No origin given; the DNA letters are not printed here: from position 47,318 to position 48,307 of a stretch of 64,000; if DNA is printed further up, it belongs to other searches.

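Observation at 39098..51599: Extended Type III RM-like locus: AlpA-HTH, SNF2 helicase, unknown, Mod, PLD nuclease, Res, RloC-like zinc-hook ATPase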

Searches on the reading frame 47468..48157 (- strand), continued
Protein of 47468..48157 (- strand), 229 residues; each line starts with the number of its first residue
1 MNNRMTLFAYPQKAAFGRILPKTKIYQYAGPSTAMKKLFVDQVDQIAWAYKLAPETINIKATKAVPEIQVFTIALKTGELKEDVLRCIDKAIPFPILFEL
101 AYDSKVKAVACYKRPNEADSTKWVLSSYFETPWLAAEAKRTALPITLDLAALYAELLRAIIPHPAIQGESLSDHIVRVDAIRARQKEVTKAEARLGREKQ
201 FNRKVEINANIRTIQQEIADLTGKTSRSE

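Call 40: find_related_loci(query=A2, collection=metagenome_contigs, flank=10000)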
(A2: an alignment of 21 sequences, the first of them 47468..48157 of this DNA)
Query A2 (229 aa) in metagenome_contigs; peptide patterns used: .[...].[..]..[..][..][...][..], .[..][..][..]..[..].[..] (x = any residue, [..] = any of these).
600 stretches matched a pattern (row limit reached: there are more); 532 encode a relative of the query (tblastn E <= 1e-3); the best 80 are kept; 80 distinct loci.
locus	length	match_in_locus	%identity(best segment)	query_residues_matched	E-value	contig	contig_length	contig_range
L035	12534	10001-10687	100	1-229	9e-154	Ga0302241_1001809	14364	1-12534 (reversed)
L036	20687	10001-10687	100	1-229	9e-154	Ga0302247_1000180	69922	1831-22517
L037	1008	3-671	61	2-222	5e-102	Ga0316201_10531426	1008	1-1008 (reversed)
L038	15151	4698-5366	60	2-222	3e-91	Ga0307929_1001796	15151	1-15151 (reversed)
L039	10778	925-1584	61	4-221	2e-90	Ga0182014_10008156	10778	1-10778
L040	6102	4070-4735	60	7-228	1e-90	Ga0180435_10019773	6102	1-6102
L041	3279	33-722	57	2-229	5e-90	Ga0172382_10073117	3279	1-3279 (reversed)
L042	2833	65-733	60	2-222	2e-90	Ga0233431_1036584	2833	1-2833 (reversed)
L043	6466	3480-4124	59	7-221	2e-88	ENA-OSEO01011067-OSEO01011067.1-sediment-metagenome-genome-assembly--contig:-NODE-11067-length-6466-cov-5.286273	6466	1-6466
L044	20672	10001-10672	55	3-226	1e-87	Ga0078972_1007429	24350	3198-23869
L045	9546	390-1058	57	2-222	7e-87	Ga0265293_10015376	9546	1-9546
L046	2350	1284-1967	57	2-227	3e-89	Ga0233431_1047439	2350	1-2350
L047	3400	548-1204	57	4-222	7e-87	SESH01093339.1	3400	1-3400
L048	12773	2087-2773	56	2-228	4e-86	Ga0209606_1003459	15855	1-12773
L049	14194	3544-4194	56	10-226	7e-86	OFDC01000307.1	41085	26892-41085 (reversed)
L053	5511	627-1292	57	7-228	1e-85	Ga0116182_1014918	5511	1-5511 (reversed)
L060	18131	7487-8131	54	7-221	4e-84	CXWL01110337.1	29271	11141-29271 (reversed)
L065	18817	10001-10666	57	2-221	8e-84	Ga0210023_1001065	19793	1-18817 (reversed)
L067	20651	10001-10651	53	7-223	6e-83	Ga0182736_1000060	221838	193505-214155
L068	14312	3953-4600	55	7-222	3e-83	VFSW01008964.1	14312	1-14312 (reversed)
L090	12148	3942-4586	55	7-221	6e-82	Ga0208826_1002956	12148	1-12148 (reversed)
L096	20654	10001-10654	56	7-224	4e-81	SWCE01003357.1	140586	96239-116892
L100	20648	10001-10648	54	6-221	4e-81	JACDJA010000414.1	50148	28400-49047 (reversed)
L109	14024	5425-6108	54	2-228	2e-80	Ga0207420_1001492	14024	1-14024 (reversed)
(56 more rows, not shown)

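Call 41: find_related_loci(query=A2, collection=viral_contigs, flank=10000)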
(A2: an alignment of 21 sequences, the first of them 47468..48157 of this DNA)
Query A2 (229 aa) in viral_contigs; peptide patterns used: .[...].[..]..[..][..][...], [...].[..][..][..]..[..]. (x = any residue, [..] = any of these).
46 stretches matched a pattern; 37 encode a relative of the query (tblastn E <= 1e-3); 37 distinct loci.
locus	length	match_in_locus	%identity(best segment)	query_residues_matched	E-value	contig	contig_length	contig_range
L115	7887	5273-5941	57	2-222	1e-85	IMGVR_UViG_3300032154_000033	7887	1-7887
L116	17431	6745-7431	56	4-226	9e-84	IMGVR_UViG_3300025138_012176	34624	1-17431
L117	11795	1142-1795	56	7-224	2e-83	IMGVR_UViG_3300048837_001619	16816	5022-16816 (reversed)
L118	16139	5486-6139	56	7-224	2e-83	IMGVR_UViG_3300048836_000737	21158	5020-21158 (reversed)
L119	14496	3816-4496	56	7-229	6e-83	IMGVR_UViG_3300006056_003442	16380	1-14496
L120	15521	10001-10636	55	10-221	7e-82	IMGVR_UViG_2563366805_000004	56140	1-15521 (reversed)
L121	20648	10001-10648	55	7-222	1e-81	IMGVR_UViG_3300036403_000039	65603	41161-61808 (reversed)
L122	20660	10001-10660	55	7-222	3e-81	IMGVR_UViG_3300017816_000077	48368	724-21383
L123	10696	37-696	55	7-222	2e-80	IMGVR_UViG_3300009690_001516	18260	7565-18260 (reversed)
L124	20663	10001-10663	55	6-222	2e-79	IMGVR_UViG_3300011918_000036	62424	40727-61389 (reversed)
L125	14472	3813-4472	55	7-222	6e-79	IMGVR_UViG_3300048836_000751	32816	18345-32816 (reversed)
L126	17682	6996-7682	54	4-226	1e-78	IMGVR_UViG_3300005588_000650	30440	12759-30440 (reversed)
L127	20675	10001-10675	53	7-227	5e-77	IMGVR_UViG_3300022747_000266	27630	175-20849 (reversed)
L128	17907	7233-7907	53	7-227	5e-77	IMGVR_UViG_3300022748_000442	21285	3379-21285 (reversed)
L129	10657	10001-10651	51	6-222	4e-72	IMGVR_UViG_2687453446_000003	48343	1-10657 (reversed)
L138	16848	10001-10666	27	11-215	5e-19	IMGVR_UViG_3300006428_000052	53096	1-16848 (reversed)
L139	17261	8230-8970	23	5-228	1e-13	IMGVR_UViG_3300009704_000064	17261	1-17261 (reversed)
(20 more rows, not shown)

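Call 45: search_protein_families(library=pfam, proteins=[L053:3248-4303:+, L067:12552-13856:+, L090:7644-8702:+, L065:13046-14152:+, L116:11761-12435:+, L060:10109-11770:+, L090:7198-7647:+, L138:13331-13855:+, L068:4637-6517:+, L044:10675-13377:+], max_evalue=0.01)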
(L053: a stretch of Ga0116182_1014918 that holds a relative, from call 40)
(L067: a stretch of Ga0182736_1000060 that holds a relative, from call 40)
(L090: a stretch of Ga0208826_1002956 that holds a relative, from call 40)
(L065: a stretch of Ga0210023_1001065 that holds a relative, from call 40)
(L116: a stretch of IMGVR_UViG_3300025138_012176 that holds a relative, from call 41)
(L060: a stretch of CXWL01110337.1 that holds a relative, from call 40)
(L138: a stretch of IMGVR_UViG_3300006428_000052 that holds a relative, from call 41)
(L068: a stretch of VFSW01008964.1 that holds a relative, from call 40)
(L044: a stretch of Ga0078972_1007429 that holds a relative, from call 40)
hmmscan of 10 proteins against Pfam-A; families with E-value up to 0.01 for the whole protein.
L053:3248-4303:+ (351 aa): 2 families
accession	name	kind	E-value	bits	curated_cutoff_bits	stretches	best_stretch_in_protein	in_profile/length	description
PF06250.17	YhcG_C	-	4.2e-63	212.3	32.5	1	185-337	3-157/157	YhcG PDDEXK nuclease domain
PF17761.7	DUF1016_N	-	5.5e-46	156.5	32.8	1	27-162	2-137/137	DUF1016 N-terminal domain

L067:12552-13856:+ (434 aa): 2 families
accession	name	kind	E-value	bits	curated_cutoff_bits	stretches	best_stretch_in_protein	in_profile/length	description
PF06250.17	YhcG_C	-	2.1e-51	174.3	32.5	1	260-407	3-148/157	YhcG PDDEXK nuclease domain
PF17761.7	DUF1016_N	-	8.1e-42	143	32.8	1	52-232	2-137/137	DUF1016 N-terminal domain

L090:7644-8702:+ (352 aa): 1 family
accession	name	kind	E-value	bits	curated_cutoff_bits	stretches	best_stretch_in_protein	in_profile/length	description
PF13310.11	Virulence_RhuM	-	6.9e-114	379.8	33.7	1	74-320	1-248/252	Virulence protein RhuM family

L065:13046-14152:+ (368 aa): 6 families
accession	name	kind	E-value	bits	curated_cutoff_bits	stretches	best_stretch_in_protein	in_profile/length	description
PF13304.12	AAA_21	-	7.6e-43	148.1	27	1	27-316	1-304/304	AAA domain, putative AbiEii toxin, Type IV TA system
PF02463.25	SMC_N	-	1.3e-12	48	40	2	5-42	2-41/220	RecF/RecN/SMC N terminal domain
PF13175.12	AAA_15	-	2e-12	47.9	32.1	2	5-48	3-46/374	AAA ATPase domain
PF13476.12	AAA_23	-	8.7e-08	33.5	27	1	7-167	1-123/201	AAA domain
PF11398.14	DUF2813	-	2.3e-07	31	21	1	274-344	286-354/372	Protein of unknown function (DUF2813)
PF00005.33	ABC_tran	-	0.0001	23.4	25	0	27-82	13-55/137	ABC transporter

L116:11761-12435:+ (224 aa): 0 families

L060:10109-11770:+ (553 aa): 2 families
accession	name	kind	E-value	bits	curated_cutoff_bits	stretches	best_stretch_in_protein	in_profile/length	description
PF04326.19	SLFN_AlbA_2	-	8.2e-18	65.5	25.3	1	19-139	1-114/118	Schlafen, AlbA_2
PF13749.12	HATPase_c_4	-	4e-09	36.8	26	1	315-393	4-82/89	Putative ATP-dependent DNA helicase recG C-terminal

L090:7198-7647:+ (149 aa): 1 family
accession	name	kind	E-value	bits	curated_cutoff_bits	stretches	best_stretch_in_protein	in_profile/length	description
PF13366.12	PDDEXK_3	-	1.2e-36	126.1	22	1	17-130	2-116/117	PD-(D/E)XK nuclease superfamily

L138:13331-13855:+ (174 aa): 1 family
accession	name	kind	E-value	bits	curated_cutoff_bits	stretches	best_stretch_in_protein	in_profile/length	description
PF24219.2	DUF7438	-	0.0065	17.2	25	0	88-112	33-57/57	Family of unknown function (DUF7438)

L068:4637-6517:+ (626 aa): 9 families
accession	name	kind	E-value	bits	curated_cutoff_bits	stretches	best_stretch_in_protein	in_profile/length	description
PF13175.12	AAA_15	-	1.5e-39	137.1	32.1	1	1-383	1-373/374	AAA ATPase domain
PF13304.12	AAA_21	-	1.7e-15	58.3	27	2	298-385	226-304/304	AAA domain, putative AbiEii toxin, Type IV TA system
PF20469.4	OLD-like_TOPRIM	-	3.3e-14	53.6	23.2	1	444-510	1-67/67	Overcoming lysogenization defect protein-like, TOPRIM domain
PF13476.12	AAA_23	-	4.3e-12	47.5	27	1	8-70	4-66/201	AAA domain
PF11398.14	DUF2813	-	7.4e-11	42.5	21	2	226-408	174-349/372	Protein of unknown function (DUF2813)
PF02463.25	SMC_N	-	1.5e-07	31.5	40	1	3-48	2-50/220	RecF/RecN/SMC N terminal domain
PF00005.33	ABC_tran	-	3.5e-05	24.8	25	1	16-53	5-42/137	ABC transporter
PF13555.12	AAA_29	-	5e-05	23.4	27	1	5-43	3-43/61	P-loop containing region of AAA domain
PF13514.12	AAA_27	-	0.00029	20.9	22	1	1-49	1-53/206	AAA domain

L044:10675-13377:+ (900 aa): 8 families
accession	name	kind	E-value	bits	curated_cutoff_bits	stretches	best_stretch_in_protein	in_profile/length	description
PF13538.12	UvrD_C_2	-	8.5e-12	45.2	27.4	1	826-875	2-51/52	UvrD-like helicase C-terminal domain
PF00580.27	UvrD-helicase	-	4.9e-07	30.1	23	1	228-686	5-252/271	UvrD/REP helicase N-terminal domain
PF13361.12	UvrD_C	-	0.00062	19.7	25.6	0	823-876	284-346/350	UvrD-like helicase C-terminal domain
PF13245.12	AAA_19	-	0.00063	20.4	25.1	0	238-260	12-34/134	AAA domain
PF13401.12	AAA_22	-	0.0017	19.1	27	0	240-327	8-80/130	AAA domain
PF13086.12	AAA_11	-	0.0028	17.9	27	1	224-261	2-41/257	AAA domain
PF13521.12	AAA_28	-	0.0052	17.4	27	0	240-279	2-40/164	AAA domain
PF13604.12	AAA_30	-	0.0054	16.9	27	0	240-254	21-35/191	AAA domain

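Call 46: search_protein_families(library=pfam, proteins=[L139:13835-14647:+, L096:13437-14828:+, L116:15577-16527:+, L049:12038-13900:+, L100:10715-11710:+, L100:11717-14065:+, L043:4205-5152:+, L067:16963-18789:+, L096:14825-17005:+, L109:7137-9773:+], max_evalue=0.01)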
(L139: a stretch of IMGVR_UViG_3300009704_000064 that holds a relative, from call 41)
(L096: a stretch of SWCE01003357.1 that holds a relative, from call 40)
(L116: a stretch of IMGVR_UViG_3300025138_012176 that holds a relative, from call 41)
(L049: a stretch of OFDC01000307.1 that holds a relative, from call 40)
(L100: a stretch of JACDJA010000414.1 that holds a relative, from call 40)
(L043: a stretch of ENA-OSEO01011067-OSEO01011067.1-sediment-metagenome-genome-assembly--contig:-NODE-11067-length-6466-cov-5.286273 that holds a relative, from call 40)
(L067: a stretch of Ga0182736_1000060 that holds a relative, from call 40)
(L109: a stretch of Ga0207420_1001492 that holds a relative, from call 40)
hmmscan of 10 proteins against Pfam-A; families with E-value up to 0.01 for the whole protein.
L139:13835-14647:+ (270 aa): 1 family
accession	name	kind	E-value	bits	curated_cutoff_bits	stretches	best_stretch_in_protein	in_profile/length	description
PF14355.11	Abi_C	-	7.7e-06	26.4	24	1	189-247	19-81/83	Abortive infection C-terminus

L096:13437-14828:+ (463 aa): 1 family
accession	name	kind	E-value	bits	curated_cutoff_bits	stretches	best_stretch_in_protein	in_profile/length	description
PF13289.12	SIR2_2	-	3.9e-09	37.2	24.5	1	215-390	3-124/141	SIR2-like domain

L116:15577-16527:+ (316 aa): 2 families
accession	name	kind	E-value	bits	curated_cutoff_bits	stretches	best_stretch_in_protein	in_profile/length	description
PF14267.11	DUF4357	-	2.8e-16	59.6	38.4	1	246-298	1-53/54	Domain of unknown function (DUF4357)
PF01541.30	GIY-YIG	-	1.7e-05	25.5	22.6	1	52-128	2-73/78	GIY-YIG catalytic domain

L049:12038-13900:+ (620 aa): 1 family
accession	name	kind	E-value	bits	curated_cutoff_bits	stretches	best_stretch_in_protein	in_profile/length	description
PF03235.19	GmrSD_N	-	6.3e-33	115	33.2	1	20-252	6-198/199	GmrSD restriction endonuclease, N-terminal domain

L100:10715-11710:+ (331 aa): 10 families
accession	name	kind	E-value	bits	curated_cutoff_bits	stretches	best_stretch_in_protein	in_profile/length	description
PF00004.35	AAA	-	1.6e-30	106.7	21.2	1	124-249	1-130/131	ATPase family associated with various cellular activities (AAA)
PF05496.18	RuvB_N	-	0.00018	21.7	27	1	121-151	33-63/159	Holliday junction DNA helicase RuvB P-loop domain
PF13238.12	AAA_18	-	0.00025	21.9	29.4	1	125-259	2-108/128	AAA domain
PF03215.21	Rad17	-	0.0003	21.2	23.8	1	123-149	47-73/186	Rad17 P-loop domain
PF13671.12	AAA_33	-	0.00035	21.3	27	1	124-171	2-47/143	AAA domain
PF07724.20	AAA_2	-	0.00071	20.1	27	1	124-216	6-100/166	AAA domain (Cdc48 subfamily)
PF00910.28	RNA_helicase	-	0.0013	19.6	21.5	1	125-214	2-84/105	RNA helicase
PF07728.20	AAA_5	-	0.0022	18.4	22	0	124-156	2-35/139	AAA domain (dynein-related subfamily)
PF20720.3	nSTAND3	-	0.0046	17.1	27.2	0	124-237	20-118/155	Novel STAND NTPase 3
PF13401.12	AAA_22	-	0.0068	17.2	27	0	124-147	8-31/130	AAA domain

L100:11717-14065:+ (782 aa): 1 family
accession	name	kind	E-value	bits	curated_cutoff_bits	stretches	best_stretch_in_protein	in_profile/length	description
PF00082.27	Peptidase_S8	-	5.7e-38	131.3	21.8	1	256-585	6-288/288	Subtilase family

L043:4205-5152:+ (315 aa): 1 family
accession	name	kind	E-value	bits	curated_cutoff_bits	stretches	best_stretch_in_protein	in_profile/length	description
PF07751.16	Abi_2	-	1.7e-55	188.6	25.6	1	48-232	1-184/184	Abi-like protein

L067:16963-18789:+ (608 aa): 8 families
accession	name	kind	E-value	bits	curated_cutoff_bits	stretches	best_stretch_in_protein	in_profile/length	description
PF13175.12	AAA_15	-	3e-22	80.2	32.1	2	15-70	3-55/374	AAA ATPase domain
PF13304.12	AAA_21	-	2.7e-15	57.7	27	2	291-366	227-304/304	AAA domain, putative AbiEii toxin, Type IV TA system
PF02463.25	SMC_N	-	4.9e-11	42.9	40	1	15-63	2-53/220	RecF/RecN/SMC N terminal domain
PF13476.12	AAA_23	-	6.5e-10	40.4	27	1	17-98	1-80/201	AAA domain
PF13555.12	AAA_29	-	3.1e-06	27.3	27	1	17-62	3-50/61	P-loop containing region of AAA domain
PF20469.4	OLD-like_TOPRIM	-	4.3e-06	27.6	23.2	1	411-481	1-65/67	Overcoming lysogenization defect protein-like, TOPRIM domain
PF11398.14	DUF2813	-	1.2e-05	25.3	21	1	16-75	4-61/372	Protein of unknown function (DUF2813)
PF13514.12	AAA_27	-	0.0059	16.7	22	0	14-55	2-47/206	AAA domain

L096:14825-17005:+ (726 aa): 3 families
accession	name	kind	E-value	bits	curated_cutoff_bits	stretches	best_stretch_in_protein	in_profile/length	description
PF01935.23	DUF87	-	2.4e-24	87.1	23.2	1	154-370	1-170/220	Helicase HerA, central domain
PF10412.15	TrwB_AAD_bind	-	0.00044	19.7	20.5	1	173-250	12-62/387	Type IV secretion-system coupling protein DNA-binding domain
PF01580.24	FtsK_SpoIIIE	-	0.0047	16.8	24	0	177-197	40-60/221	FtsK/SpoIIIE family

L109:7137-9773:+ (878 aa): 0 families

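Call 49: search_solved_structures(query=A2, max_evalue=1)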
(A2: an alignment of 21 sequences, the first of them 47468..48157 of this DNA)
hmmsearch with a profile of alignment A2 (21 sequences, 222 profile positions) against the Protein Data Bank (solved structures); distinct sequences matched with E-value up to 1: 3.
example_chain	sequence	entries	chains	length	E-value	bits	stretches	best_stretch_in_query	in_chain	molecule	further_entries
8dbq_W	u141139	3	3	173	0.34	13.6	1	153-209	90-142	ATP synthase subunit delta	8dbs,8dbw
5t4o_L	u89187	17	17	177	0.36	13.5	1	153-209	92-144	ATP synthase subunit delta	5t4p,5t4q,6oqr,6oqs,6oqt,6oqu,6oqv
6pfp_A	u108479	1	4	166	0.74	12.5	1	131-195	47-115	Myosin-7 fused to GP7 and EB1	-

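Call 60: predict_structure(alignment_id=A3)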
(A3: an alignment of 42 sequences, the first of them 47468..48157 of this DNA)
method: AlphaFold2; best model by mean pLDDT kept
length: 229 residues; sequences in the alignment: 42
mean_pLDDT: 82.7   pTM: 0.75
mean pLDDT of the five models: 82.7, 74.9, 72.4, 71.5, 57.4
residues with pLDDT >= 90: 93; 70-90: 99; 50-70: 27; < 50: 10
segments of 3 or more residues with pLDDT < 50: 1-3, 145-147, 226-229
pLDDT, mean of each block of 10 residues (from residue 1): 58 82 84 90 92 67 69 93 90 84 92 79 82 81 59 79 85 90 94 96 96 95 60
secondary structure, 60 per line:
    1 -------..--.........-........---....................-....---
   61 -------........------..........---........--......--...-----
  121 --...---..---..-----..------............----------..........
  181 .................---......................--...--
elements in order: E15-20 H22-29 H33-42 E43-52 H54-57 E68-75 H82-91 E95-102 E105-110 E113-115 E123-125 H149-160 H171-197 H201-222

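Call 64: fold_search(model_id=the predicted structure, library=pdb)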
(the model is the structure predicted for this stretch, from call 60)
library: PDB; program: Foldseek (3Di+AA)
matches with E <= 10: 473; with E <= 0.001: 0
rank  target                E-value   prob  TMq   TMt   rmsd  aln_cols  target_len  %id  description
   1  2bbh                  2.4e-02  0.38  0.18  0.19  16.2       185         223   12  X-ray structure of T.maritima CorA soluble domain (released 2005-12-13)
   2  8tme_A                6.2e-02  0.14  0.14  0.11  16.6       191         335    9  Cryo-EM structure of CorA in complex with conformation-specific synthetic antibody C18 and 100 uM MgCl2, State MG0.1-1 (released 2025-02-12)
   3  8rl2_CJ               6.2e-02  0.09  0.13  0.11  17.6       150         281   10  Human pre-60S - State 5 (released 2025-01-15)
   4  3bio_A                8.9e-02  0.38  0.20  0.16  13.4       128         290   13  Crystal structure of oxidoreductase (Gfo/Idh/MocA family member) from Porphyromonas gingivalis W83 (released 2007-12-25)
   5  3bio_B                1.0e-01  0.21  0.20  0.16  17.5       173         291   10  Crystal structure of oxidoreductase (Gfo/Idh/MocA family member) from Porphyromonas gingivalis W83 (released 2007-12-25)
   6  8tmb_B                1.0e-01  0.13  0.15  0.11  17.1       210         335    8  Cryo-EM structure of CorA in complex with conformation-specific synthetic antibody C12 and 20 mM MgCl2, State MG20-1 (released 2025-02-12)
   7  8tmb_A                1.0e-01  0.08  0.15  0.11  17.9       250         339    9  Cryo-EM structure of CorA in complex with conformation-specific synthetic antibody C12 and 20 mM MgCl2, State MG20-1 (released 2025-02-12)
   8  5gz1_A                1.1e-01  0.57  0.23  0.17  14.2       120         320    8  Structure of substrate/cofactor-free D-amino acid dehydrogenase (released 2017-04-12)
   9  8tmi_E                1.1e-01  0.09  0.15  0.12  16.7       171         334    8  Cryo-EM structure of CorA in complex with conformation-specific synthetic antibody C18 and 100 uM MgCl2, State MG0.1-2 (released 2025-02-12)
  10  9qiw_CJ               1.2e-01  0.06  0.11  0.11  18.0       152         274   11  Human pre-60S - State 3 (released 2025-04-30)
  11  3jcf_A                1.3e-01  0.10  0.16  0.12  19.3       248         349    8  Cryo-EM structure of the magnesium channel CorA in the closed symmetric magnesium-bound state (released 2016-02-17)
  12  8tmc_E                1.5e-01  0.09  0.16  0.11  17.7       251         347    9  Cryo-EM structure of CorA in complex with conformation-specific synthetic antibody C12 and 20 mM MgCl2, State MG20-2 (released 2025-02-12)
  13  8tmj_B                1.6e-01  0.11  0.15  0.10  17.2       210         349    8  Cryo-EM structure of CorA in complex with conformation-specific synthetic antibody C18 and 100 uM MgCl2, State MG0.1-2 (released 2025-02-12)
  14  5cw3_A                1.7e-01  0.15  0.20  0.19  16.6       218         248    9  Structure of CfBRCC36-CfKIAA0157 complex (Zn Edge) (released 2015-09-16)
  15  5cw4_C                1.8e-01  0.18  0.21  0.21  15.8       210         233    8  Structure of CfBRCC36-CfKIAA0157 complex (Selenium Edge) (released 2015-09-16)
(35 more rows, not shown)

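Call 69: fold_search(model_id=the predicted structure, library=viral)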
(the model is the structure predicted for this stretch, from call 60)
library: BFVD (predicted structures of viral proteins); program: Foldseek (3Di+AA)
matches with E <= 10: 458; with E <= 0.001: 0
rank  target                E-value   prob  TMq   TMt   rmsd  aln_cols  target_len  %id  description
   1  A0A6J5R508            1.4e-01  0.13  0.17  0.18  20.3       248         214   10  Essential recombination function protein [uncultured Caudovirales phage]
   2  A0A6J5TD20            1.5e-01  0.20  0.22  0.19  17.8       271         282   10  Uncharacterized protein [uncultured Caudovirales phage]
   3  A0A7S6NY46            1.6e-01  0.14  0.18  0.17  15.4       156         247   10  Uncharacterized protein [Bathycoccus sp. RCC716 virus 1]
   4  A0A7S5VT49            2.0e-01  0.13  0.16  0.07   9.8       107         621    9  (no name in the UniProt tables at hand)
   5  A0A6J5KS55            2.3e-01  0.60  0.25  0.27  12.2       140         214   16  Uncharacterized protein [uncultured Caudovirales phage]
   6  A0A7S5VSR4            2.5e-01  0.82  0.22  0.09  10.3       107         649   21  (no name in the UniProt tables at hand)
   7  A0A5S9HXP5            2.7e-01  0.30  0.19  0.10  21.6       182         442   12  Uncharacterized protein [Tenacibaculum phage PTm1]
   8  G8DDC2                2.9e-01  0.09  0.13  0.14  13.6       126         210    8  (no name in the UniProt tables at hand)
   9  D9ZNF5                3.0e-01  0.20  0.22  0.34  11.9       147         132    9  (no name in the UniProt tables at hand)
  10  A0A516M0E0            3.4e-01  0.15  0.20  0.24  15.1       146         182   11  (no name in the UniProt tables at hand)
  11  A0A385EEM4            4.1e-01  0.94  0.21  0.26   6.5        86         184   15  Uncharacterized protein [Caulobacter phage CcrBL9]
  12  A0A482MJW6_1          4.3e-01  0.38  0.24  0.07  17.3       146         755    9  Uncharacterized protein [Nodularia phage vB_NspS-kac68v162]
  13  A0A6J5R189            4.6e-01  0.75  0.27  0.39   7.9       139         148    9  Uncharacterized protein [uncultured Caudovirales phage]
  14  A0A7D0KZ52            4.6e-01  0.06  0.16  0.15  22.1       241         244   10  (no name in the UniProt tables at hand)
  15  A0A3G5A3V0            4.6e-01  0.04  0.12  0.13  17.6       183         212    8  Uncharacterized protein [Gaeavirus sp.]
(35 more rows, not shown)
